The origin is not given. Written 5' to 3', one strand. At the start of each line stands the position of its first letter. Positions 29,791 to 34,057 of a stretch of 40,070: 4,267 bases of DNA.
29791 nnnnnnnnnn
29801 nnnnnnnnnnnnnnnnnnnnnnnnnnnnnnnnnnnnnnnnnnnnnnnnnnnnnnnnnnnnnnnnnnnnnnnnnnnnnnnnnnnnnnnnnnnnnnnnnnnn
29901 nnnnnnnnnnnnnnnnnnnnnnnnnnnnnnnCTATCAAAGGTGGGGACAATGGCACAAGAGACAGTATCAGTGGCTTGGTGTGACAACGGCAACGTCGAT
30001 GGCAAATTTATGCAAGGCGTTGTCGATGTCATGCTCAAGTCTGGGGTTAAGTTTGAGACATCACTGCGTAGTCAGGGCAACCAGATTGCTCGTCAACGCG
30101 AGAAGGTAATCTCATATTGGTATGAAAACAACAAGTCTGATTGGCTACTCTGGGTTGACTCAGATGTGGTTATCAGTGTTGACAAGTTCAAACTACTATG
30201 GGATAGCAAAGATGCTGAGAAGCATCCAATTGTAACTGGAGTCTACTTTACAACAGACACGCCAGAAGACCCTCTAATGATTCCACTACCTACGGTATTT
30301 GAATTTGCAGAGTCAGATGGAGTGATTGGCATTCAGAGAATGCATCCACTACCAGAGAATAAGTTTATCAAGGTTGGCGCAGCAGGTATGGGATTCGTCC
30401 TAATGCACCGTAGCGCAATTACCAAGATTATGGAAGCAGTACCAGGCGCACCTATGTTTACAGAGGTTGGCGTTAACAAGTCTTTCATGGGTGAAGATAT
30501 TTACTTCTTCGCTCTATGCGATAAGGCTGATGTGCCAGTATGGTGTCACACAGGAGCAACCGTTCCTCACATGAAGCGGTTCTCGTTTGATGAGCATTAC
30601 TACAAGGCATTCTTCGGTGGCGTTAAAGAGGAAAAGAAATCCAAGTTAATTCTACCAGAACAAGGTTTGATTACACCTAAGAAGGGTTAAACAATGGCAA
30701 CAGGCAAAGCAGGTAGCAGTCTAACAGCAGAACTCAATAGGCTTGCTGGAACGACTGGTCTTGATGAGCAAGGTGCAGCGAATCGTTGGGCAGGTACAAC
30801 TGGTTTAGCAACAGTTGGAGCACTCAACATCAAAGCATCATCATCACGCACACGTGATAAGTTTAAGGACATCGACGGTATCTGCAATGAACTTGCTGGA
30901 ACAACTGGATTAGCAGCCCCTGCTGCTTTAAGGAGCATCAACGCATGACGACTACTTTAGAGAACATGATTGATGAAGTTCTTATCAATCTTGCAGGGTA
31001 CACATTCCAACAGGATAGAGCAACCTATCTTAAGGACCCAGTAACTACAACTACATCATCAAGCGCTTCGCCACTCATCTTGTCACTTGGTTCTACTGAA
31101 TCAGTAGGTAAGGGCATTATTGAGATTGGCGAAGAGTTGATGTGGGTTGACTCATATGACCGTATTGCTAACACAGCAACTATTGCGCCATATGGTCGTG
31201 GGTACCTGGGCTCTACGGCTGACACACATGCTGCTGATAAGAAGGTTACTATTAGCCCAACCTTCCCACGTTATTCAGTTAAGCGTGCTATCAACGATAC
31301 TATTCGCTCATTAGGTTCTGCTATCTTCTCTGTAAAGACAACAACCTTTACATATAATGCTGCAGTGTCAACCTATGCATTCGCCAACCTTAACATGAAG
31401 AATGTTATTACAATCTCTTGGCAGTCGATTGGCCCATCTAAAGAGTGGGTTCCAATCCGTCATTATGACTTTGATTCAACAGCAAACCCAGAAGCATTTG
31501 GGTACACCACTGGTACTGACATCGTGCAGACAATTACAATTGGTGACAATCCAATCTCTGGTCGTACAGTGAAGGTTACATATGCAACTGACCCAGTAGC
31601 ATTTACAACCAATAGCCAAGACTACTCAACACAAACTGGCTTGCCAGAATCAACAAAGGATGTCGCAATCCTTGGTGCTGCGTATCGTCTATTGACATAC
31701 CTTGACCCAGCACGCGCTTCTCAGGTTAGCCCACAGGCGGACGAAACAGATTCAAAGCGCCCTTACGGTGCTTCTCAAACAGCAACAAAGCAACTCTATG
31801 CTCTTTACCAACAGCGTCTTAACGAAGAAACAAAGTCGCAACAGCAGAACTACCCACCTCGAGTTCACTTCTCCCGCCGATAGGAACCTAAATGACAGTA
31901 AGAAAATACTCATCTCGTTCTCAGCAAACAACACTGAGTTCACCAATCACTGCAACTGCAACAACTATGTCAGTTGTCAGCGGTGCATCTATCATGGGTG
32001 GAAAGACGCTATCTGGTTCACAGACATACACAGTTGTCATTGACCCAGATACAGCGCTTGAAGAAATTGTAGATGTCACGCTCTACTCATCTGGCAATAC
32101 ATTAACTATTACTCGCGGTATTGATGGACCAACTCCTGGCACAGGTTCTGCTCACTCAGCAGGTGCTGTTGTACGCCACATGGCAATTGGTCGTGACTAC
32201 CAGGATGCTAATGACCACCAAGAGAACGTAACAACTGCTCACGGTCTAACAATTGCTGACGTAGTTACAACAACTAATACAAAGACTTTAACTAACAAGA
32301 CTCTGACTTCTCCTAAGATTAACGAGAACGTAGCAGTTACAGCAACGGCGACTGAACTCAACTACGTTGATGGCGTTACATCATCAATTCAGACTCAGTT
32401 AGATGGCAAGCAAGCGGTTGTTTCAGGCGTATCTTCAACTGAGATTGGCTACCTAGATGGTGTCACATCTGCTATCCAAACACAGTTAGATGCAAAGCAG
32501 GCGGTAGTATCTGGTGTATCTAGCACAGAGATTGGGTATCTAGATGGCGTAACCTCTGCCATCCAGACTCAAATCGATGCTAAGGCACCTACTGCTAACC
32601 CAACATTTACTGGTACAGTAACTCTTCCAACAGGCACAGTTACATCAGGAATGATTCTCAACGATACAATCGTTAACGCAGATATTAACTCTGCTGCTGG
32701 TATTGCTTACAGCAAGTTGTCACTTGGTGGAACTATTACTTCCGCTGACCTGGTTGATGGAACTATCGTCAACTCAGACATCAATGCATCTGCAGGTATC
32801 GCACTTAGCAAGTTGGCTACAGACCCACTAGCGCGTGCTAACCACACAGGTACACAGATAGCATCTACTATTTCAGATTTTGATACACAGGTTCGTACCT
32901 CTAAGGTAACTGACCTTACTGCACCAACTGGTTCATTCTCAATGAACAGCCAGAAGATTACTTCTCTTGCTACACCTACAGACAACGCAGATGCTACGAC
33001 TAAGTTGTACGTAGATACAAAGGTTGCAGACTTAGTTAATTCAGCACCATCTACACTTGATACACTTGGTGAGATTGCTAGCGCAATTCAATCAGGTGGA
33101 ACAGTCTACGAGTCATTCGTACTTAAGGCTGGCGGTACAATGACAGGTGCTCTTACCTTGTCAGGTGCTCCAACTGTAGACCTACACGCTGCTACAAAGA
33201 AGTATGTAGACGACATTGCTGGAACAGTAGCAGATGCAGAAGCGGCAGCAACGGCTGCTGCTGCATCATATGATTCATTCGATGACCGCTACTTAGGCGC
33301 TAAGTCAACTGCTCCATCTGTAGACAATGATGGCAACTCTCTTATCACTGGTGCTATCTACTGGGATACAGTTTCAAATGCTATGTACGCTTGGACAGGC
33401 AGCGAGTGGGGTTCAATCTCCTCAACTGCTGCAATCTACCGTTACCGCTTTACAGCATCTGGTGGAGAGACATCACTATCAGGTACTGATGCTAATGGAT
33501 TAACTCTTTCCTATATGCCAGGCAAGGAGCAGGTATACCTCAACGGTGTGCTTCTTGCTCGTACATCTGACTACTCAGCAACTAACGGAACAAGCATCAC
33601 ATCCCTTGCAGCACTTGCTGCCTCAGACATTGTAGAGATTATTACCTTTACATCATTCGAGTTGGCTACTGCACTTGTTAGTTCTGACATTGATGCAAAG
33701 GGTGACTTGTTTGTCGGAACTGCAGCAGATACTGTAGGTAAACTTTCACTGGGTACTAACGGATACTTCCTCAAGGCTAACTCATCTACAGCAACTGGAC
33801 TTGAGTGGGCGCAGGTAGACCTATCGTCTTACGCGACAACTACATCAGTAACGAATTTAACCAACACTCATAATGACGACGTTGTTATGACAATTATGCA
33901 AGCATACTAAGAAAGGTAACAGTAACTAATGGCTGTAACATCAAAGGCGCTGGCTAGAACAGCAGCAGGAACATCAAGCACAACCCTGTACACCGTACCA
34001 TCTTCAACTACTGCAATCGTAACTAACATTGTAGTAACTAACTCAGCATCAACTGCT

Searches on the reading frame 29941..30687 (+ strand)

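Call 13: search_protein_families(library=phrogs, proteins=[window:29941-30687:+], max_evalue=0.01)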
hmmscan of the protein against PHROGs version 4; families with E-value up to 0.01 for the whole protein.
window:29941-30687:+ (249 aa): 3 families
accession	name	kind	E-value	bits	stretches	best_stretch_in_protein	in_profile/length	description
phrog_34859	-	moron, auxiliary metabolic gene and host takeover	1.2e-76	258.7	1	5-229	5-231/247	glycosyltransferase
phrog_1574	-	unknown function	6e-17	63.2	1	31-216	39-234/240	-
phrog_38124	-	unknown function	0.00014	23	0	27-104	17-91/197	-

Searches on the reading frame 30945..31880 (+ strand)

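Call 13: search_protein_families(library=phrogs, proteins=[window:30945-31880:+], max_evalue=0.01)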
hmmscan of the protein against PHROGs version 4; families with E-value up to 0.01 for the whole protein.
window:30945-31880:+ (312 aa): 1 family
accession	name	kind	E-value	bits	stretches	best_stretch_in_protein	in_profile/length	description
phrog_7578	-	unknown function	5.5e-90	302.4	1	3-310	2-299/300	-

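Call 72: search_protein_families(library=pfam, proteins=[window:30945-31880:+], max_evalue=0.01)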
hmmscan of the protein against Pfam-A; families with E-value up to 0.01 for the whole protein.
window:30945-31880:+ (312 aa): 1 family
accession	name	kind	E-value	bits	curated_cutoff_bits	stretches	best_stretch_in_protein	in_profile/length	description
PF24175.2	SU10_adaptor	-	3.5e-07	31.3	27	1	112-295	23-181/194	SU10 adaptor protein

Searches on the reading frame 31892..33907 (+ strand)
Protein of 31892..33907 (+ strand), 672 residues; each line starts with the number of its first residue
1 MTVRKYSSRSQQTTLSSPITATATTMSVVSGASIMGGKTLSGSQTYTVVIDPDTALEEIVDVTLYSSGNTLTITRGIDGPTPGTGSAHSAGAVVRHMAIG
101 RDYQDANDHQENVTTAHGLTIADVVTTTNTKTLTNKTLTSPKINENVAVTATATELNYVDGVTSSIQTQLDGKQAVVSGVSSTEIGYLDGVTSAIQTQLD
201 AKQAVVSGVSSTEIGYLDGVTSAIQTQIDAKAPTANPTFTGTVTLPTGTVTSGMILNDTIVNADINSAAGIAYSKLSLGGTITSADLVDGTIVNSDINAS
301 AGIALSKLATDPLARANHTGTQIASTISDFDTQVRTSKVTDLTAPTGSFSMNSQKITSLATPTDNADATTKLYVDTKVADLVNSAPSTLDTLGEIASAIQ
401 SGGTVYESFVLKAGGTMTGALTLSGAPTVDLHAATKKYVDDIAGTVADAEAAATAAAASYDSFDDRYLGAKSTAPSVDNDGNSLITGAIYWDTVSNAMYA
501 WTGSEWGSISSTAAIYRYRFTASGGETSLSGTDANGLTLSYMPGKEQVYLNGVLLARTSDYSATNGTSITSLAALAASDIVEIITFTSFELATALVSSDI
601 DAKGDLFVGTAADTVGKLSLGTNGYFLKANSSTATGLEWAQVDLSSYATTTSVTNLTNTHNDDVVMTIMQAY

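Call 13: search_protein_families(library=phrogs, proteins=[window:31892-33907:+], max_evalue=0.01)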
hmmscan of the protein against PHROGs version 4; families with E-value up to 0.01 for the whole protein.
window:31892-33907:+ (672 aa): 12 families
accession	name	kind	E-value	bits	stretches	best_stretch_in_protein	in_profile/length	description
phrog_38058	-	tail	2e-75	255.4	1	4-659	11-674/708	tail fiber protein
phrog_12150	-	unknown function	2.6e-24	87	1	1-140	1-129/477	-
phrog_2647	-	head and packaging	2.5e-23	83.7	1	294-382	23-112/336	head decoration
phrog_29482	-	unknown function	1.9e-11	44.5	1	368-515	120-265/477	-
phrog_33513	-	unknown function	1.4e-10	40.8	1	596-659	57-116/1042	-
phrog_35823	-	unknown function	3.1e-09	36.5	1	420-535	208-321/1152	-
phrog_16122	-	head and packaging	5.5e-09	36.5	2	176-206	118-148/526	virion structural protein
phrog_3030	-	unknown function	4.5e-08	33.6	1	571-658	31-120/272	-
phrog_8309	-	unknown function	0.00047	20.4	1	281-410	116-234/312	-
phrog_1125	-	tail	0.00067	20.1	1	363-412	258-306/412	tail fiber protein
phrog_23837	-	head and packaging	0.001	19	1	2-216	5-200/507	virion structural protein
phrog_2012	-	tail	0.0021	18.9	1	279-313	139-173/212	minor tail protein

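Call 72: search_protein_families(library=pfam, proteins=[window:31892-33907:+], max_evalue=0.01)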
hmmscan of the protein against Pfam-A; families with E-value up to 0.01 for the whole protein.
window:31892-33907:+ (672 aa): 0 families
